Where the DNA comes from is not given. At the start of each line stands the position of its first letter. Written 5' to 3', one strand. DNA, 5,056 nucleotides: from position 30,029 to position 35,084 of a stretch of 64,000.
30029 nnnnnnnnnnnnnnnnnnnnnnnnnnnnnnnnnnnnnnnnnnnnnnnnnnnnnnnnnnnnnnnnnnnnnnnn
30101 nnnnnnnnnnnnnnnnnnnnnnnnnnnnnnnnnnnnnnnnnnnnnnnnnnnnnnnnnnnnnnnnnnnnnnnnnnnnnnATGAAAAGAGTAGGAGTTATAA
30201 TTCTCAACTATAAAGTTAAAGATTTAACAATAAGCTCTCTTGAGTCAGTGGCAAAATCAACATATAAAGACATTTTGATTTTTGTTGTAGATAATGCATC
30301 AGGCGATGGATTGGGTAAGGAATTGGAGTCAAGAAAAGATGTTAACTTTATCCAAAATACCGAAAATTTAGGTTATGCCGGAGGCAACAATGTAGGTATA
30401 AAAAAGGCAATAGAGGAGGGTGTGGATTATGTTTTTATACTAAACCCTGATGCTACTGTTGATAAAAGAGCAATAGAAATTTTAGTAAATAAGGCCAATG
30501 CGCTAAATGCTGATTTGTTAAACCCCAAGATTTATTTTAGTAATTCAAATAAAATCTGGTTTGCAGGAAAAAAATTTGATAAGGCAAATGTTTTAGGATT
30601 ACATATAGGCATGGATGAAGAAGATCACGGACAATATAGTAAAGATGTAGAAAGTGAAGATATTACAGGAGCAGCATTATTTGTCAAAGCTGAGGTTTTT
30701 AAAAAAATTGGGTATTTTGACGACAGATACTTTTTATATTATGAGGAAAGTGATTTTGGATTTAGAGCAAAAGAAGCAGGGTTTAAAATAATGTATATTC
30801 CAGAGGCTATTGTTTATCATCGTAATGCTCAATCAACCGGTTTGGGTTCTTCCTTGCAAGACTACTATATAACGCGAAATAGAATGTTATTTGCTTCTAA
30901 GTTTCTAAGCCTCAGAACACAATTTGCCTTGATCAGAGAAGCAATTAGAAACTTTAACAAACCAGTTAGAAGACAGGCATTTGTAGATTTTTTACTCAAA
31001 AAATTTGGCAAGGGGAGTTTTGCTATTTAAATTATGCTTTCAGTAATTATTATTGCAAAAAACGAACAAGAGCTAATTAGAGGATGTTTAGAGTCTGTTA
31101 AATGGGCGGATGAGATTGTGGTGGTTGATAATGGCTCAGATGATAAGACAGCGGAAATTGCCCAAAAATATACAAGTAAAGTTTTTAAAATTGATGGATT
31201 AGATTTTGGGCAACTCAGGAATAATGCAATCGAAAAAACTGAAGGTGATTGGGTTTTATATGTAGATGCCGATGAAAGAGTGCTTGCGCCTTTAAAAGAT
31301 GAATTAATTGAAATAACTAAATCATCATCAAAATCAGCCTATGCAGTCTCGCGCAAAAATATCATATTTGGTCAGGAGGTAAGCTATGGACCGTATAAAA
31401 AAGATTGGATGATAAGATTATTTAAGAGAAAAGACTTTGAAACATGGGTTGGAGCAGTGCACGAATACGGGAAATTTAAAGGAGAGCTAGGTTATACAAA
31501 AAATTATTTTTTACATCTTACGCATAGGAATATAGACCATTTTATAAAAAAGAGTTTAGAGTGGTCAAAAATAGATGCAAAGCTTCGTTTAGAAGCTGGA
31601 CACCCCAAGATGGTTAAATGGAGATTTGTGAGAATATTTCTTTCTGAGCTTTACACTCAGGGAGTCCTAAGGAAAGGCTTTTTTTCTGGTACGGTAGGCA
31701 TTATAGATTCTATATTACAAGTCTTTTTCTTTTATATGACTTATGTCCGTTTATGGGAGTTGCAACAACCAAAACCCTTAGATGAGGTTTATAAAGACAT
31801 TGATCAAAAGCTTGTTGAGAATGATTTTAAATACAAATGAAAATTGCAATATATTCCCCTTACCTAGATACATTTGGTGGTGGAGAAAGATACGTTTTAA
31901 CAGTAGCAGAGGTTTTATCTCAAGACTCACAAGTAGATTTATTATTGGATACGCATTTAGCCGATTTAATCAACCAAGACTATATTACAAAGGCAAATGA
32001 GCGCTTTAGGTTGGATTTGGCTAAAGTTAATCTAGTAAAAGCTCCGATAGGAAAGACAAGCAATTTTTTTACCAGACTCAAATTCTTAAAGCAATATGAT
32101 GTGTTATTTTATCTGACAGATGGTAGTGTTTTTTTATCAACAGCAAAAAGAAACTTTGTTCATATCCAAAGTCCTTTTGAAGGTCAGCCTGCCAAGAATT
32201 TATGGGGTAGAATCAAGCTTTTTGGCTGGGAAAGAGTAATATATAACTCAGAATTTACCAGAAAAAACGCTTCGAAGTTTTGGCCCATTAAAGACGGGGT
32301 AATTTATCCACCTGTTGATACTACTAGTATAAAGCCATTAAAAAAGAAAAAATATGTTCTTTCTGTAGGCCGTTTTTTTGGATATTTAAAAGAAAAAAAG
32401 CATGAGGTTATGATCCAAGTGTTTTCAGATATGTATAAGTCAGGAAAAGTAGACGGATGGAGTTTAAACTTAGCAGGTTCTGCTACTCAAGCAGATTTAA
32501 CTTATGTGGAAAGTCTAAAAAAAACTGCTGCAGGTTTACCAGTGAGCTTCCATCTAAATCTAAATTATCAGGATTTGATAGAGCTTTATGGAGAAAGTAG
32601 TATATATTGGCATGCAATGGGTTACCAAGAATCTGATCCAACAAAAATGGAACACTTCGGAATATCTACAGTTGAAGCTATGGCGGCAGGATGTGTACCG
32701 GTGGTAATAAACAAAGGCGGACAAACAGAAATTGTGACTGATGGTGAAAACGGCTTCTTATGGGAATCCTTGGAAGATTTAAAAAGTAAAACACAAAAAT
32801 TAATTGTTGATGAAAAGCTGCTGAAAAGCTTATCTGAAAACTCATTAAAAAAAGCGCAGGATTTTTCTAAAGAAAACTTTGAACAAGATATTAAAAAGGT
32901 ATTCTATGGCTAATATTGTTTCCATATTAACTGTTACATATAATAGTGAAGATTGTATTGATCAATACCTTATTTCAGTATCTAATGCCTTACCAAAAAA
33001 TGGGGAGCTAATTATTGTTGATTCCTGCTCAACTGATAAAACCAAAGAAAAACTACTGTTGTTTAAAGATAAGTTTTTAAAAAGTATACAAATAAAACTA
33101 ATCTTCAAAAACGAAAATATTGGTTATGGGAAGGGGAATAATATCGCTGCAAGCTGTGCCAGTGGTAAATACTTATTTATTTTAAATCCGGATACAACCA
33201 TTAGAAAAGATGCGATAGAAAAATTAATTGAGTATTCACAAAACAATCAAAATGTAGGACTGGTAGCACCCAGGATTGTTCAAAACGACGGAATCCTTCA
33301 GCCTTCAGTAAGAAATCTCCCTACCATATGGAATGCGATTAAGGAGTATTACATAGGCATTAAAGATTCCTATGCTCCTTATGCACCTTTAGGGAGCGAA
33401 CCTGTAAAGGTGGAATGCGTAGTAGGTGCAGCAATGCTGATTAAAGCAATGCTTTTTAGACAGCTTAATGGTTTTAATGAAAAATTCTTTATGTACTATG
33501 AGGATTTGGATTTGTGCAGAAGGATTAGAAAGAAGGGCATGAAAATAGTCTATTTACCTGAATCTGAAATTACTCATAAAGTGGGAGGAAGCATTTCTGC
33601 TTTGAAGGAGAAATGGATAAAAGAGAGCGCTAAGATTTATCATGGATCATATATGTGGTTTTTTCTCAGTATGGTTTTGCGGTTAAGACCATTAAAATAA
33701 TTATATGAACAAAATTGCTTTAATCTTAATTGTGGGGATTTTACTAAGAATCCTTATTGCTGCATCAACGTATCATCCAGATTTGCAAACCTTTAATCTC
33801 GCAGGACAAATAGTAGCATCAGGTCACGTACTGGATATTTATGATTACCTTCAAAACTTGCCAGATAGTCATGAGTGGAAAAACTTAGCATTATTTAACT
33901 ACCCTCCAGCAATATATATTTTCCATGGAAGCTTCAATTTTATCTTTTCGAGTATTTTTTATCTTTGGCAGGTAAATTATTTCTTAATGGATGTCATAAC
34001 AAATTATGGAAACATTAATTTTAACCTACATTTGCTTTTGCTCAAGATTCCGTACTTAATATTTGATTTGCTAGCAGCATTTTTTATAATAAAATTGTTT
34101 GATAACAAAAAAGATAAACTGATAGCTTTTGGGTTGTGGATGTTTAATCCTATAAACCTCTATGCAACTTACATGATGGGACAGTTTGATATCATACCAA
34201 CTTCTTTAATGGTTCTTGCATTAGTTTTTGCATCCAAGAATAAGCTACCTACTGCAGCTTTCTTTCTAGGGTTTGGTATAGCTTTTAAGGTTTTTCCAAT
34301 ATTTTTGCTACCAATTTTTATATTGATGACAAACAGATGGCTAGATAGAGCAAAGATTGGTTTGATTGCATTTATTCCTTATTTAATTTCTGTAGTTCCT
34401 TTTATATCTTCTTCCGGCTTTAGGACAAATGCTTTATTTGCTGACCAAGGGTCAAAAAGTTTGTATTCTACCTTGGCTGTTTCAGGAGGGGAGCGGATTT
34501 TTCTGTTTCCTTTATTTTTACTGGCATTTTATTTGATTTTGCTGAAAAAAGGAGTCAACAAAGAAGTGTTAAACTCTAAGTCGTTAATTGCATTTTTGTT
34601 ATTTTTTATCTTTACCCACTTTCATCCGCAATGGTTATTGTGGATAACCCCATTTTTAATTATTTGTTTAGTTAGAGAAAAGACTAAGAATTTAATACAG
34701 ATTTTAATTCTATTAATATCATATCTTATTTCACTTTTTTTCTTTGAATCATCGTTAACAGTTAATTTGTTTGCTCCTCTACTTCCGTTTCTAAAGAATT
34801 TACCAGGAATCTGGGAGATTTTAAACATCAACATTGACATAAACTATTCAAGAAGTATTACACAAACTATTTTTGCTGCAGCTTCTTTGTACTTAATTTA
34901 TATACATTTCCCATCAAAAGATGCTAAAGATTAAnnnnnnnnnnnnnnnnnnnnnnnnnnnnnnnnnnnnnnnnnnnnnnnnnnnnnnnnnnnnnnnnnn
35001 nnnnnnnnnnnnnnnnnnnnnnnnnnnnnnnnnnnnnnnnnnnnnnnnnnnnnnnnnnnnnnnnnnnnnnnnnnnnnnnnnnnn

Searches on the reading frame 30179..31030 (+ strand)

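Call 40: search_protein_families(library=pfam, proteins=[window:30179-31030:+], max_evalue=0.001)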
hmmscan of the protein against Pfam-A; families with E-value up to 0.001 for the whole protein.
window:30179-31030:+ (283 aa): 3 families
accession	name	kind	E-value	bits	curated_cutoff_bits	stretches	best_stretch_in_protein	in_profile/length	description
PF00535.33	Glycos_transf_2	-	7e-17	62.3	23.3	1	6-177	2-167/168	Glycosyl transferase family 2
PF13641.12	Glyco_tranf_2_3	-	7.7e-08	33.1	27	1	3-219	2-216/230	Glycosyltransferase like family 2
PF13632.12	Glyco_trans_2_3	-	8e-08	32.8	27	1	84-239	1-142/198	Glycosyl transferase family group 2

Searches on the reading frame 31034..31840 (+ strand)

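Call 41: search_protein_families(library=pfam, proteins=[window:31034-31840:+], max_evalue=0.001)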
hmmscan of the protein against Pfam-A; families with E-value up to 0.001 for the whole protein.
window:31034-31840:+ (268 aa): 2 families
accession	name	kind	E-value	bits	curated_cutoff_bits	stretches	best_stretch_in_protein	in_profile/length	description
PF00535.33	Glycos_transf_2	-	3e-19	70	23.3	1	3-148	1-156/168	Glycosyl transferase family 2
PF13704.12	Glyco_tranf_2_4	-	4.8e-08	33.8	27.5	1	10-85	2-86/98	Glycosyl transferase family 2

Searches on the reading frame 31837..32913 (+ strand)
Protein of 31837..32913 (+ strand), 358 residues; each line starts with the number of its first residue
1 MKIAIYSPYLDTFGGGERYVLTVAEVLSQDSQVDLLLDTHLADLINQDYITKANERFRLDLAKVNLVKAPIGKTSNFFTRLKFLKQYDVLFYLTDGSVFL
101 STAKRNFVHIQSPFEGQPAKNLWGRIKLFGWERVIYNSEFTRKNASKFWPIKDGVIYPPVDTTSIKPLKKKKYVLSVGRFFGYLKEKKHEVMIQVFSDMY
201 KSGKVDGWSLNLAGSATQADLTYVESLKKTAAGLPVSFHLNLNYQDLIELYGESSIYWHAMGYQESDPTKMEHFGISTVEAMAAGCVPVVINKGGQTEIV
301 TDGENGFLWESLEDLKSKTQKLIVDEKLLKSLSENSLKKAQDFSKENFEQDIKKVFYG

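Call 41: search_protein_families(library=pfam, proteins=[window:31837-32913:+], max_evalue=0.001)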
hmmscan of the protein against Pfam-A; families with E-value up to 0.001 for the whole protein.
window:31837-32913:+ (358 aa): 4 families
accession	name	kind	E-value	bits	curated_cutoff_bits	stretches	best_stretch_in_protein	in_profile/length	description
PF00534.26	Glycos_transf_1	-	6.4e-25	88.1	26.4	1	169-337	13-170/172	Glycosyl transferases group 1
PF13692.12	Glyco_trans_1_4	-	4.6e-15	56.6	27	1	172-323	2-140/142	Glycosyl transferases group 1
PF13439.12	Glyco_transf_4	-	0.00058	20.4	28.5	0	13-163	1-169/170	Glycosyltransferase Family 4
PF13524.12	Glyco_trans_1_2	-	0.00065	20.1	25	0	209-338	16-127/144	Glycosyl transferase-like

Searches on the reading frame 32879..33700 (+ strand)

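Call 41: search_protein_families(library=pfam, proteins=[window:32879-33700:+], max_evalue=0.001)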
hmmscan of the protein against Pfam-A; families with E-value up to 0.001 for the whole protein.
window:32879-33700:+ (273 aa): 7 families
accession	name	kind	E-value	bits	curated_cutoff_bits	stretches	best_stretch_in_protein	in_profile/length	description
PF00535.33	Glycos_transf_2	-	2.7e-22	79.9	23.3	1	15-148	1-131/168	Glycosyl transferase family 2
PF13641.12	Glyco_tranf_2_3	-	4.6e-10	40.3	27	1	14-236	3-214/230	Glycosyltransferase like family 2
PF10111.15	Glyco_tranf_2_2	-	2.8e-08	34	27.3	1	27-233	15-215/276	Glycosyltransferase like family 2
PF13632.12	Glyco_trans_2_3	-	5.8e-08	33.2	27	1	100-248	3-138/198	Glycosyl transferase family group 2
PF02709.20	Glyco_transf_7C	-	5e-07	29.7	23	1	180-228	18-67/78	N-terminal domain of galactosyltransferase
PF13712.12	Glyco_tranf_2_5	-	1.5e-05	25.3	27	1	82-225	40-179/210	Glycosyltransferase like family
PF13506.12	Glyco_transf_21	-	0.00019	21.4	21.7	1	85-229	18-150/174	Glycosyl transferase family 21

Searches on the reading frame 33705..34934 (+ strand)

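Call 41: search_protein_families(library=pfam, proteins=[window:33705-34934:+], max_evalue=0.001)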
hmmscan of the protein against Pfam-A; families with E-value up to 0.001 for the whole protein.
window:33705-34934:+ (409 aa): 1 family
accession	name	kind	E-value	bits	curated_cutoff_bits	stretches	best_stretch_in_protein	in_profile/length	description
PF09594.16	GT87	-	7.6e-07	29.6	25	1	130-234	43-148/237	Glycosyltransferase family 87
